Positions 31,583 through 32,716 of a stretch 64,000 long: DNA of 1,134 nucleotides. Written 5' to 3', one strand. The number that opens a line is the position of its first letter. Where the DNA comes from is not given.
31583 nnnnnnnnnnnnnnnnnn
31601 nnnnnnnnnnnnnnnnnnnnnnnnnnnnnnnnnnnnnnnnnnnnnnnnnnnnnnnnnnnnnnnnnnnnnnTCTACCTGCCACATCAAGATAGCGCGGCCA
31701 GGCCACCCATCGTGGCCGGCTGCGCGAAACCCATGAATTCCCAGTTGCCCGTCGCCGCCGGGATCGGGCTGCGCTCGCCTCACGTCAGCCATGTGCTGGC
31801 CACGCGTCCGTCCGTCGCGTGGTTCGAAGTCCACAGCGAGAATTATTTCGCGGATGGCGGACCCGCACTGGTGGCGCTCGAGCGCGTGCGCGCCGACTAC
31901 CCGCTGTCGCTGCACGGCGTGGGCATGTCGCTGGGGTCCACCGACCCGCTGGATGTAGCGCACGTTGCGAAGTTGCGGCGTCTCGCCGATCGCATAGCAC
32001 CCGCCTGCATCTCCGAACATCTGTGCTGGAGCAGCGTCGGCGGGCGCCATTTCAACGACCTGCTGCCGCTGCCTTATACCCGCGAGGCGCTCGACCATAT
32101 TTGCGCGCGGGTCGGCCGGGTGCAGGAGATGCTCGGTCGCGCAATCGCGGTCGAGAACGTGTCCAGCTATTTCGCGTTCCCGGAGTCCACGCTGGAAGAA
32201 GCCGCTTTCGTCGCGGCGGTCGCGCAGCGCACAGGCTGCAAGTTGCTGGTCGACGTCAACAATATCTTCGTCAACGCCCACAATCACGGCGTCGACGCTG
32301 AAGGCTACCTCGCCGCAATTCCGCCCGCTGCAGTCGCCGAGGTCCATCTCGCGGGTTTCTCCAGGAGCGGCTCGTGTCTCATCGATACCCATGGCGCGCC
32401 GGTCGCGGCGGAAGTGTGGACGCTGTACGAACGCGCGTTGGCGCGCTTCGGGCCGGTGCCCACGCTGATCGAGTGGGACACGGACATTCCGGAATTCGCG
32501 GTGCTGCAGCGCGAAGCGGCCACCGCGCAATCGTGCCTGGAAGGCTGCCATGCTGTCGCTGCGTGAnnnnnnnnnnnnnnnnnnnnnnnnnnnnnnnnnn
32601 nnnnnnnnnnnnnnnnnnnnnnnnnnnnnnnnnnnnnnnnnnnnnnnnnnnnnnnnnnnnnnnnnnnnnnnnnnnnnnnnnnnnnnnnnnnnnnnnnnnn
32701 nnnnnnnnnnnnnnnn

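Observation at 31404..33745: Bufferin/gig-type MNIO RiPP operon: secreted 4-Cys DUF2282 peptide + DUF692 + DUF2063 + DoxX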

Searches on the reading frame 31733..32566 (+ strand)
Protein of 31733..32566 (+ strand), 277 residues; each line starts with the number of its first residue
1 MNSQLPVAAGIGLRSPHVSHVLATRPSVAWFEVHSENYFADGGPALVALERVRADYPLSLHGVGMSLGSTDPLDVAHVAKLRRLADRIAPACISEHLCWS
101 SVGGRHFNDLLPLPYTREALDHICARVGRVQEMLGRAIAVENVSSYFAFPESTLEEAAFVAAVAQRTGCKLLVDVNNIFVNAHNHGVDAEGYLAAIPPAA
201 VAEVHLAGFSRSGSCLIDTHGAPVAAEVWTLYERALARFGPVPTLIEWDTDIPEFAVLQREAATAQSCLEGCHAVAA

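Call 7: search_protein_families(library=ncbifam, proteins=[window:31733-32566:+], max_evalue=0.01)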
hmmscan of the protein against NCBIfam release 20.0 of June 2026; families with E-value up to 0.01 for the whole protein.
window:31733-32566:+ (277 aa): 5 families
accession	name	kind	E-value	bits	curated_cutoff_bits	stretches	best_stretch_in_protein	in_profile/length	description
NF050167.1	MNIO_BufB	equivalog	8.7e-117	389.1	310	1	9-266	1-262/262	MNIO family bufferin maturase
NF003818.2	PRK05409.1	equivalog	2.1e-74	250.4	360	1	9-264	2-259/264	HvfB family MNIO-type RiPP peptide maturase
NF050151.1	RiPP_MNIO_ApyH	equivalog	1.3e-25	90.1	400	1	51-268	50-279/283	multinuclear non-heme iron-dependent oxidative enzyme ApyH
TIGR04159.2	methbact_MbnB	equivalog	6.8e-17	61.8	325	1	77-240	68-229/261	methanobactin biosynthesis protein MbnB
NF050165.1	MNIO_ChrH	equivalog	1.7e-10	40.5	600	1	78-215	81-217/363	MNIO family chryseobactin maturase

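Call 12: search_solved_structures(query=window:31733-32566:+, max_evalue=0.001, show_alignments=3)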
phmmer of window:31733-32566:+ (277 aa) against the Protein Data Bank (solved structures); distinct sequences matched with E-value up to 0.001: 8.
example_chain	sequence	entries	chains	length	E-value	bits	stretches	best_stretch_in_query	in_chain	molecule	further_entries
3bww_A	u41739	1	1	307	2.2e-38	135.2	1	9-210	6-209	Protein of unknown function DUF692/COG3220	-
8hci_D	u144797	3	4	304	5.7e-19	71.6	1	48-249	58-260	DUF692 family protein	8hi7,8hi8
7tcr_A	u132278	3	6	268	7e-09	38.5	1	78-250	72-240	Methanobactin biosynthesis cassette protein MbnB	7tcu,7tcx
7tcw_A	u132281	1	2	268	6.1e-08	35.4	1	78-211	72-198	Methanobactin biosynthesis cassette protein MbnB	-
7fc0_B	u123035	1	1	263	2.2e-07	33.6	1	55-227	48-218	Methanobactin biosynthesis cassette protein MbnB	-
7fc0_E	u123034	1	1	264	2.2e-07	33.6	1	55-227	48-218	Methanobactin biosynthesis cassette protein MbnB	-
7dz9_A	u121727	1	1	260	3.7e-05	26.3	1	50-230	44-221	MbnB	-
7dz9_B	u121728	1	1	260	3.7e-05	26.3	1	50-230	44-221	cpMbnB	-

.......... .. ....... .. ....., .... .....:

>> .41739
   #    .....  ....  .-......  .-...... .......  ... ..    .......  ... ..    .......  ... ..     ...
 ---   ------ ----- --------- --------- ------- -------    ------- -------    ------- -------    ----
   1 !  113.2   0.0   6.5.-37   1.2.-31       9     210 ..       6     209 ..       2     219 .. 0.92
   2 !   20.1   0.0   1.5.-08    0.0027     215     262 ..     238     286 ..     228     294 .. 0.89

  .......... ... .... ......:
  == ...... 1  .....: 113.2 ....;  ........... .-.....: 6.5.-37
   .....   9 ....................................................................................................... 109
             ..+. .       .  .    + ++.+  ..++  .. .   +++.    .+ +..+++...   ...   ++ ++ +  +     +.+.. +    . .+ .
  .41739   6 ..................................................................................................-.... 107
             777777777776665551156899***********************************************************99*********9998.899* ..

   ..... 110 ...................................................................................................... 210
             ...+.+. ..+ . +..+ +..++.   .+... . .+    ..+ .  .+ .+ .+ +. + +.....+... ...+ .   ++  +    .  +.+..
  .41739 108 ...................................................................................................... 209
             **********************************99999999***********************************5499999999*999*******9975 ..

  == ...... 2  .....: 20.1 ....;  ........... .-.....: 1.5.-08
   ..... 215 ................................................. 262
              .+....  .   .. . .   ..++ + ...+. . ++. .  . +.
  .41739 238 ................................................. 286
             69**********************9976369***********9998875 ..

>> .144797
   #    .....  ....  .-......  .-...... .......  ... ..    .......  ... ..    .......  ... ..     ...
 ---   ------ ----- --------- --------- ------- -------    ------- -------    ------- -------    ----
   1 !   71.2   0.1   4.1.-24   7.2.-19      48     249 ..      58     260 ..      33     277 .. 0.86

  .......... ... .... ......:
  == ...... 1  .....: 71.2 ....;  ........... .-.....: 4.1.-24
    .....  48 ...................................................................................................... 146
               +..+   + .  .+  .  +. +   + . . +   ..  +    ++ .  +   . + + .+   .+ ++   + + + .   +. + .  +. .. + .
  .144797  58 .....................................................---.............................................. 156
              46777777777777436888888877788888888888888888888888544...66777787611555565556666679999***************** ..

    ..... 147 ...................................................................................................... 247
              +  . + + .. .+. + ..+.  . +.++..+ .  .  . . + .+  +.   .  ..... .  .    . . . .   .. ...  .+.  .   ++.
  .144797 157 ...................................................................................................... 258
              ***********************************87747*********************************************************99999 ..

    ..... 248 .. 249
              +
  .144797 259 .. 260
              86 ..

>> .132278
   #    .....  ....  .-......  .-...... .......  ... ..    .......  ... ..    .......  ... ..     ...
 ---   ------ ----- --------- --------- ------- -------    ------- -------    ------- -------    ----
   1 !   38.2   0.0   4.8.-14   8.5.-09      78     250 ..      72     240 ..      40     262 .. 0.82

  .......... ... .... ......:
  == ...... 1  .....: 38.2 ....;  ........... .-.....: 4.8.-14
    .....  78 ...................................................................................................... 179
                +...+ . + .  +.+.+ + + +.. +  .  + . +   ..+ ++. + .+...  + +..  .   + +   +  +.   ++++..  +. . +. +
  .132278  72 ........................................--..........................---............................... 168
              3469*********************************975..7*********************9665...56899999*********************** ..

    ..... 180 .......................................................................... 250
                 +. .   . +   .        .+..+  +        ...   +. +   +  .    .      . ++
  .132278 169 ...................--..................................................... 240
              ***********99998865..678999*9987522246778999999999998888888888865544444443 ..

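Call 13: find_related_loci(query=window:31733-32566:+, collection=genome_contigs, flank=6000)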
Query window:31733-32566:+ (277 aa) in genome_contigs; peptide patterns used: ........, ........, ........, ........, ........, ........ (x = any residue, [..] = any of these).
599 stretches matched a pattern (row limit reached: there are more); 517 encode a relative of the query (tblastn E <= 1e-3); the best 80 are kept; 80 distinct loci.
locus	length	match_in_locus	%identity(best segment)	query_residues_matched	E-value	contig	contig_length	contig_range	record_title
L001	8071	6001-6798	82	5-270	7e-150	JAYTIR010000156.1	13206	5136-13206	MAG: Burkholderiales bacterium isolate GFS_2787 GFS_2787_155, whole genome shotgun sequence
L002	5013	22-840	78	5-277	2e-147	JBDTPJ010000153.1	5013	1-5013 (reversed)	MAG: Betaproteobacteria bacterium isolate cluster3_bin.196 NODE_95471_length_5013_cov_12.298104, whole genome shotgun se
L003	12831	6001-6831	78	1-277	3e-142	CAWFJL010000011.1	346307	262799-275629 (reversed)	MAG: uncultured beta proteobacterium isolate MFD02242.bin.2.224 genome assembly, contig: contig_9720, whole genome shotg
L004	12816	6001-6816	80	1-272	2e-142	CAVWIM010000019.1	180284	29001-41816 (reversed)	MAG: uncultured beta proteobacterium isolate MFD02159.bin.2.19 genome assembly, contig: contig_6902, whole genome shotgu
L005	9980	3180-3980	78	1-267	3e-142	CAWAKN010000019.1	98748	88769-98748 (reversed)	MAG: uncultured beta proteobacterium isolate MFD02199.bin.2.181 genome assembly, contig: contig_45740, whole genome shot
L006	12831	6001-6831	78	1-277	1e-141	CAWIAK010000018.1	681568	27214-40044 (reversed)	MAG: uncultured beta proteobacterium isolate MFD02159.bin.2.100 genome assembly, contig: contig_7330, whole genome shotg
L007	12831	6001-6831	75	1-277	5e-141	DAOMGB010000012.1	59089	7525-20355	MAG TPA_asm: Casimicrobiaceae bacterium isolate AMR_MDS_4987 NODE_137_length_59089_cov_11.559491, whole genome shotgun s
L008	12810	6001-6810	75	1-270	5e-137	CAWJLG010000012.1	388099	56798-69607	MAG: uncultured beta proteobacterium isolate MFD05942.bin.1.21 genome assembly, contig: contig_28105, whole genome shotg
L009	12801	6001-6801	75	3-269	2e-136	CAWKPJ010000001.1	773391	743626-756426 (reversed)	MAG: uncultured beta proteobacterium isolate MFD03066.bin.2.155 genome assembly, contig: contig_11701, whole genome shot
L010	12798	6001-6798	77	5-270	5e-132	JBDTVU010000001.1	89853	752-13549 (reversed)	MAG: Betaproteobacteria bacterium isolate cluster3_bin.75 NODE_453_length_89853_cov_36.216809, whole genome shotgun sequ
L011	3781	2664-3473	76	1-270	1e-133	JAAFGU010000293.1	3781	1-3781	MAG: Aromatoleum sp. isolate Bin5_3 scaffold_22293, whole genome shotgun sequence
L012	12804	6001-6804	71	3-270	7e-129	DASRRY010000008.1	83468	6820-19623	MAG TPA_asm: Usitatibacter sp. isolate SMAG_U5202 k141_1643409, whole genome shotgun sequence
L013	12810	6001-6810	73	1-270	1e-127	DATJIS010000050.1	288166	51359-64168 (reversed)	MAG TPA_asm: Casimicrobiaceae bacterium isolate SMAG_U15544 k141_1951213, whole genome shotgun sequence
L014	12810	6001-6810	75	1-270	3e-127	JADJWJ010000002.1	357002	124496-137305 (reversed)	MAG: Betaproteobacteria bacterium isolate Kalu_18-Q3-R12-55_BAT3C.229 tig00002820-10-3579430, whole genome shotgun seque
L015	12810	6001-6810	71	4-273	7e-127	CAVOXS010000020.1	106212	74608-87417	MAG: uncultured beta proteobacterium isolate MFD09779.bin.3.299 genome assembly, contig: contig_70918, whole genome shot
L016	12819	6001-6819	71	5-277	2e-126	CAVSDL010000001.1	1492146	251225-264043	MAG: uncultured beta proteobacterium isolate MFD02134.bin.1.210 genome assembly, contig: contig_1035, whole genome shotg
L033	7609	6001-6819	60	5-277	2e-110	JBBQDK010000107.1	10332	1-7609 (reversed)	MAG: Gammaproteobacteria bacterium isolate Co_metawrap_1177 Cmw_1177_k141_18607409_length_10332_cov_8.0000, whole genome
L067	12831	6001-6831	61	5-277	3e-104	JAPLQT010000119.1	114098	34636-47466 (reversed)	MAG: Proteobacteria bacterium isolate LacPavin_0818_WC45_MAG_60_9 LacPavin_0818_WC45_scaffold_80962, whole genome shotgu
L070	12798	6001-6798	61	9-274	2e-103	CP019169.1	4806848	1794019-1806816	Betaproteobacteria bacterium GR16-43 chromosome, complete genome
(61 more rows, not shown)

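Call 39: search_protein_families(library=pfam, proteins=[L016:4695-5288:+, L016:5329-5508:+, L012:4866-5465:-, L070:4423-5142:+, L067:4695-5354:+, L033:1868-2479:+], max_evalue=0.01)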
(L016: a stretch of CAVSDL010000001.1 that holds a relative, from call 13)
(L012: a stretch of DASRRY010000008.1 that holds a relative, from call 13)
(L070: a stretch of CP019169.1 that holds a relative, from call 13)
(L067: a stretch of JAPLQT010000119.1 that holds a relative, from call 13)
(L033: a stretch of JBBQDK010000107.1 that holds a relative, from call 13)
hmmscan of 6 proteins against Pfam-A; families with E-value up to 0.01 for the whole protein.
L016:4695-5288:+ (197 aa): 3 families
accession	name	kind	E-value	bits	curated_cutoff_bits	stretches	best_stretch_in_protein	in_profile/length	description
PF04542.20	Sigma70_r2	-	6.9e-16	58.2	24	1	19-86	2-71/71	Sigma-70 region 2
PF08281.18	Sigma70_r4_2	-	2.5e-10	40.3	25.7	1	133-184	3-54/54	Sigma-70, region 4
PF22029.2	PhyR_sigma2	-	0.0001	22.7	27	1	25-68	7-50/55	Sigma2 domain of PhyR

L016:5329-5508:+ (59 aa): 1 family
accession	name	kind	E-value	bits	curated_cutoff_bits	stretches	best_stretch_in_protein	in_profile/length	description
PF13490.11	zf-HC2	-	5.4e-07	30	22.2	1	7-40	1-34/35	Putative zinc-finger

L012:4866-5465:- (199 aa): 3 families
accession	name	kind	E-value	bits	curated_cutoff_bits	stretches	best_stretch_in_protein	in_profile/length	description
PF04542.20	Sigma70_r2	-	2.3e-12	46.9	24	1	15-77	3-67/71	Sigma-70 region 2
PF08281.18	Sigma70_r4_2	-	9e-09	35.3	25.7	1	132-183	3-54/54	Sigma-70, region 4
PF22029.2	PhyR_sigma2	-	1.6e-07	31.7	27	1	14-64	1-51/55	Sigma2 domain of PhyR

L070:4423-5142:+ (239 aa): 3 families
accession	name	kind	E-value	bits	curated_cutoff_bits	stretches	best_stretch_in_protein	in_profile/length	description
PF04542.20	Sigma70_r2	-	1e-12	48.1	24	1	55-117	3-67/71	Sigma-70 region 2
PF22029.2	PhyR_sigma2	-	6.9e-06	26.4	27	1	54-104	1-51/55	Sigma2 domain of PhyR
PF08281.18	Sigma70_r4_2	-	0.0015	18.5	25.7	1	173-220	4-51/54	Sigma-70, region 4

L067:4695-5354:+ (219 aa): 3 families
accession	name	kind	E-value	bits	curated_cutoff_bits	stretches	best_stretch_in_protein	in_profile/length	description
PF04542.20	Sigma70_r2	-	3.2e-14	52.9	24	1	44-107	5-70/71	Sigma-70 region 2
PF08281.18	Sigma70_r4_2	-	4.2e-11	42.8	25.7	1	154-202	3-51/54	Sigma-70, region 4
PF22029.2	PhyR_sigma2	-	1.4e-05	25.4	27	1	51-94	11-54/55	Sigma2 domain of PhyR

L033:1868-2479:+ (203 aa): 3 families
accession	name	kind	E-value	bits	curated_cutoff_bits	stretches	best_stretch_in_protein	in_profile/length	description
PF04542.20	Sigma70_r2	-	5.1e-16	58.7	24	1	20-85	3-70/71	Sigma-70 region 2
PF08281.18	Sigma70_r4_2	-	3.3e-12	46.3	25.7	1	134-183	2-51/54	Sigma-70, region 4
PF22029.2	PhyR_sigma2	-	0.0025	18.3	27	1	24-68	6-50/55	Sigma2 domain of PhyR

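Call 42: search_protein_families(library=ncbifam, proteins=[L016:4695-5288:+, L016:5329-5508:+, L012:4866-5465:-, L067:4695-5354:+], max_evalue=0.001)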
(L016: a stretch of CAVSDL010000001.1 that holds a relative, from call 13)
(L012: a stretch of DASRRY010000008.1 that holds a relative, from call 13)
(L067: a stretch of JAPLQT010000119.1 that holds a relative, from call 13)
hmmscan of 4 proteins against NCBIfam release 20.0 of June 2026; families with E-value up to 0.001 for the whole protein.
L016:4695-5288:+ (197 aa): 80 families (the best 25 are shown)
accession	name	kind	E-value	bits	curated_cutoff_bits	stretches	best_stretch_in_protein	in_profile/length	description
NF009173.0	PRK12520.1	equivalog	1.7e-77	259.5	255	1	14-196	3-187/191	RNA polymerase sigma factor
TIGR02943.1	Sig70_famx1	hypoth_equivalog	8.6e-75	250.7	162.2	1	17-195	6-186/188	RNA polymerase sigma-70 factor, TIGR02943 family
NF008892.0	PRK11924.2-1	equivalog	1.7e-71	240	291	1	19-194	22-199/203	RNA polymerase sigma factor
NF009184.0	PRK12532.1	equivalog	3.7e-66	222.7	276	1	15-195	6-191/195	RNA polymerase sigma factor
NF009196.0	PRK12544.1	equivalog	3e-63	213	287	1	20-194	25-202/208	RNA polymerase factor sigma-70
NF009182.0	PRK12530.1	subfamily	3.6e-53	179.9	264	1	19-195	15-191/193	RNA polymerase sigma factor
NF009197.0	PRK12545.1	equivalog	1.3e-46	158.9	336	1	21-194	16-193/201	RNA polymerase factor sigma-70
NF008888.0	PRK11922.1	equivalog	9.6e-27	94.1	204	1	21-190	38-198/231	RNA polymerase sigma factor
TIGR02937.1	sigma70-ECF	superfamily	2.9e-25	88.8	42.9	1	17-188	5-165/165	sigma-70 family RNA polymerase sigma factor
NF058625.1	sigma_PG0214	equivalog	4.4e-25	88.3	130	1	10-190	1-163/170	GFO_1088 family ECF-type sigma factor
TIGR02985.1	Sig70_bacteroi1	subfamily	8.8e-23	81.3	126.4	1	14-187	2-161/162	RNA polymerase sigma-70 factor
NF006089.0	PRK08241.1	subfamily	1.1e-21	77.3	240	1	12-186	21-202/343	RNA polymerase subunit sigma-70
NF009166.1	PRK12513.1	equivalog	1.8e-17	63.7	206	1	15-168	24-166/193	RNA polymerase sigma factor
TIGR02984.1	Sig-70_plancto1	subfamily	7.8e-17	61.5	183.75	1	17-188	11-188/189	RNA polymerase sigma-70 factor, Planctomycetaceae-specific subfamily 1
NF006550.0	PRK09047.1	equivalog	1.1e-16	60.9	173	1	27-192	26-191/194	RNA polymerase sigma factor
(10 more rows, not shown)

L016:5329-5508:+ (59 aa): 2 families
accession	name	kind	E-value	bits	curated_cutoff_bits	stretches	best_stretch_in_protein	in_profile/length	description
NF052368.1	antisigmaE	subfamily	2.3e-19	69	50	1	3-51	1-48/48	anti-sigma factor family protein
NF008988.0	PRK12334.1-4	equivalog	0.00086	18.3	501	1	2-58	266-322/335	nucleoside triphosphate pyrophosphohydrolase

L012:4866-5465:- (199 aa): 48 families (the best 25 are shown)
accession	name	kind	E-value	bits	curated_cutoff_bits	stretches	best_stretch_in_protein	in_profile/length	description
NF008892.0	PRK11924.2-1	equivalog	7.7e-69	231.4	291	1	3-196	13-202/203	RNA polymerase sigma factor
TIGR02943.1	Sig70_famx1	hypoth_equivalog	8.7e-66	221.3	162.2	1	12-194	6-186/188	RNA polymerase sigma-70 factor, TIGR02943 family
NF009173.0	PRK12520.1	equivalog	3.3e-65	219.4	255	1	12-195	6-187/191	RNA polymerase sigma factor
NF009196.0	PRK12544.1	equivalog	2.1e-55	187.3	287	1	8-193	20-202/208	RNA polymerase factor sigma-70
NF009184.0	PRK12532.1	equivalog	7.1e-55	185.9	276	1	11-197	8-194/195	RNA polymerase sigma factor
NF009182.0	PRK12530.1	subfamily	1.6e-44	151.7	264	1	12-194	13-191/193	RNA polymerase sigma factor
NF009197.0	PRK12545.1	equivalog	8.6e-41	139.9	336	1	17-189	17-189/201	RNA polymerase factor sigma-70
TIGR02937.1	sigma70-ECF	superfamily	2.1e-19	69.7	42.9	1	14-186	7-164/165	sigma-70 family RNA polymerase sigma factor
NF008888.0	PRK11922.1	equivalog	4.3e-18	65.8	204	1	17-189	39-198/231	RNA polymerase sigma factor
TIGR02985.1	Sig70_bacteroi1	subfamily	1.3e-13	51.4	126.4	1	17-184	10-159/162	RNA polymerase sigma-70 factor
TIGR02989.1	Sig-70_gvs1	subfamily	1.7e-13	50.8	124.55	1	15-94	8-89/158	RNA polymerase sigma-70 factor, Rhodopirellula/Verrucomicrobium family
NF058625.1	sigma_PG0214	equivalog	5.8e-13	48.9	130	1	118-185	92-159/170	GFO_1088 family ECF-type sigma factor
NF009166.1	PRK12513.1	equivalog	1.7e-12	47.5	206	1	16-168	30-167/193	RNA polymerase sigma factor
NF006089.0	PRK08241.1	subfamily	3.9e-12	45.9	240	1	12-184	26-201/343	RNA polymerase subunit sigma-70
NF006550.0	PRK09047.1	equivalog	4.6e-12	45.8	173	1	22-190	26-190/194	RNA polymerase sigma factor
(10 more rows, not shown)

L067:4695-5354:+ (219 aa): 74 families (the best 25 are shown)
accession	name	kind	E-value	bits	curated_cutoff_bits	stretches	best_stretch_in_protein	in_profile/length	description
TIGR02943.1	Sig70_famx1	hypoth_equivalog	1.7e-69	233.4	162.2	1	38-216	5-186/188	RNA polymerase sigma-70 factor, TIGR02943 family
NF008892.0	PRK11924.2-1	equivalog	1e-67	227.7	291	1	39-217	20-201/203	RNA polymerase sigma factor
NF009184.0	PRK12532.1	equivalog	1.8e-66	223.7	276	1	38-215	8-190/195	RNA polymerase sigma factor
NF009173.0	PRK12520.1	equivalog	1.4e-64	217.3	255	1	37-217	4-187/191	RNA polymerase sigma factor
NF009196.0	PRK12544.1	equivalog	4e-63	212.6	287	1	40-215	23-202/208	RNA polymerase factor sigma-70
NF009182.0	PRK12530.1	subfamily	2.3e-53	180.5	264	1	38-216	12-191/193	RNA polymerase sigma factor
NF009197.0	PRK12545.1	equivalog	1.1e-51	175.4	336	1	35-211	8-189/201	RNA polymerase factor sigma-70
TIGR02937.1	sigma70-ECF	superfamily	7.7e-24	84.2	42.9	1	41-209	7-165/165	sigma-70 family RNA polymerase sigma factor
NF058625.1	sigma_PG0214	equivalog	2.4e-22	79.5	130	2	34-116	3-85/170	GFO_1088 family ECF-type sigma factor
NF008888.0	PRK11922.1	equivalog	4e-21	75.7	204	1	46-211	41-198/231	RNA polymerase sigma factor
NF006550.0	PRK09047.1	equivalog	2.9e-20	72.5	173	1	31-210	8-188/194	RNA polymerase sigma factor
TIGR02985.1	Sig70_bacteroi1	subfamily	6.1e-19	68.8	126.4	1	44-208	10-161/162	RNA polymerase sigma-70 factor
NF009166.1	PRK12513.1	equivalog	2.7e-18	66.4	206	1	45-185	32-162/193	RNA polymerase sigma factor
NF006089.0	PRK08241.1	subfamily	2.8e-18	66.1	240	1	32-207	19-202/343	RNA polymerase subunit sigma-70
TIGR02989.1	Sig-70_gvs1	subfamily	1.2e-17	64.2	124.55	1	37-209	3-158/158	RNA polymerase sigma-70 factor, Rhodopirellula/Verrucomicrobium family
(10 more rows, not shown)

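Call 43: search_dna_similar(query=window:31733-32566:+, collection=plasmids, mode=protein, max_rows=25)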
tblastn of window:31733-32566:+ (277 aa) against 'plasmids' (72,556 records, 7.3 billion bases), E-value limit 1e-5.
Records with a match: 507; places in all: 580; records where one place covers at least 80% of the query: 500.
Best place of each record, by identity: <60% 507.
By first word of the organism name: Ralstonia 136; Escherichia 73; Burkholderia 56; Sinorhizobium 41; Rhizobium 39; Klebsiella 18; Paraburkholderia 16; Shinella 11; Pseudomonas 10; Ensifer 8; and 48 more.
By predicted mobility (MOB-suite, as given by PLSDB): non-mobilizable 215; mobilizable 158; conjugative 134.
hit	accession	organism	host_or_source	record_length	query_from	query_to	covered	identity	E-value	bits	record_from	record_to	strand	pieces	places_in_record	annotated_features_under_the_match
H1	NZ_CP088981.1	Rhodanobacter denitrificans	soil,well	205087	6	271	96%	58.9%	1e-91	303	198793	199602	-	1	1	DUF692 domain-containing protein | DNA-binding domain-containing protein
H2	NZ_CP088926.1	Rhodanobacter denitrificans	soil,well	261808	6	271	96%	58.9%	1e-91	303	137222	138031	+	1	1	DUF692 domain-containing protein | DNA-binding domain-containing protein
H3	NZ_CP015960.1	Paraburkholderia caribensis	Mimosa,single cell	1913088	5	274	97%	57.4%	9e-95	312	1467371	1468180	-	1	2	none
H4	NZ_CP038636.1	Cupriavidus oxalaticus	whole organism,sewage sludge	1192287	5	270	96%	57.5%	2e-92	305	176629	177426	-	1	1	none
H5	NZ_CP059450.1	Azospirillum brasilense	Prokaryotes,soil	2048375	3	274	98%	56.2%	7e-89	295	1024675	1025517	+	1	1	none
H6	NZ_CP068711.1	Burkholderia thailandensis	soil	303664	5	270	96%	57.2%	5e-89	295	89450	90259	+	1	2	DUF692 domain-containing protein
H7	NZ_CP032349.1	Azospirillum brasilense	soil sample,Agricultural field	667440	3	274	98%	55.9%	7e-89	295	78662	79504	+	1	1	DUF692 domain-containing protein | DNA-binding domain-containing protein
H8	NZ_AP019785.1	Methylomagnum ishizawai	-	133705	5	277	99%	55.0%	2e-89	296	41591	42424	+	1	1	DUF692 domain-containing protein | DNA-binding domain-containing protein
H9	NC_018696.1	Paraburkholderia phenoliruptrix BR3459a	Mimosa flocculosa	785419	5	270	96%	56.1%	4e-87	290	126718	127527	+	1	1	DUF692 domain-containing protein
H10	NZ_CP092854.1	Burkholderia contaminans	water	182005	5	270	96%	54.6%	2e-86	288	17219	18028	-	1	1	DUF692 domain-containing protein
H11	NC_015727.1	Cupriavidus necator N-1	soil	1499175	5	270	96%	54.6%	5e-78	264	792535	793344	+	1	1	record has no annotation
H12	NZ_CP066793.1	Burkholderia glumae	-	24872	5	269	96%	54.8%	3e-69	287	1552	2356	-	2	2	none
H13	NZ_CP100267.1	Burkholderia glumae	cell culture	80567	5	269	96%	54.8%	3e-85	285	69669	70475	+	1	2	DUF692 domain-containing protein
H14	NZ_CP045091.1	Burkholderia glumae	rice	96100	5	269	96%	54.8%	3e-85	285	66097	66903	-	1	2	DUF692 domain-containing protein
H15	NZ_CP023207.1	Burkholderia glumae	Oryza sativa,Cell culture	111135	5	269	96%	54.8%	3e-85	285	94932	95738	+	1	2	DUF692 domain-containing protein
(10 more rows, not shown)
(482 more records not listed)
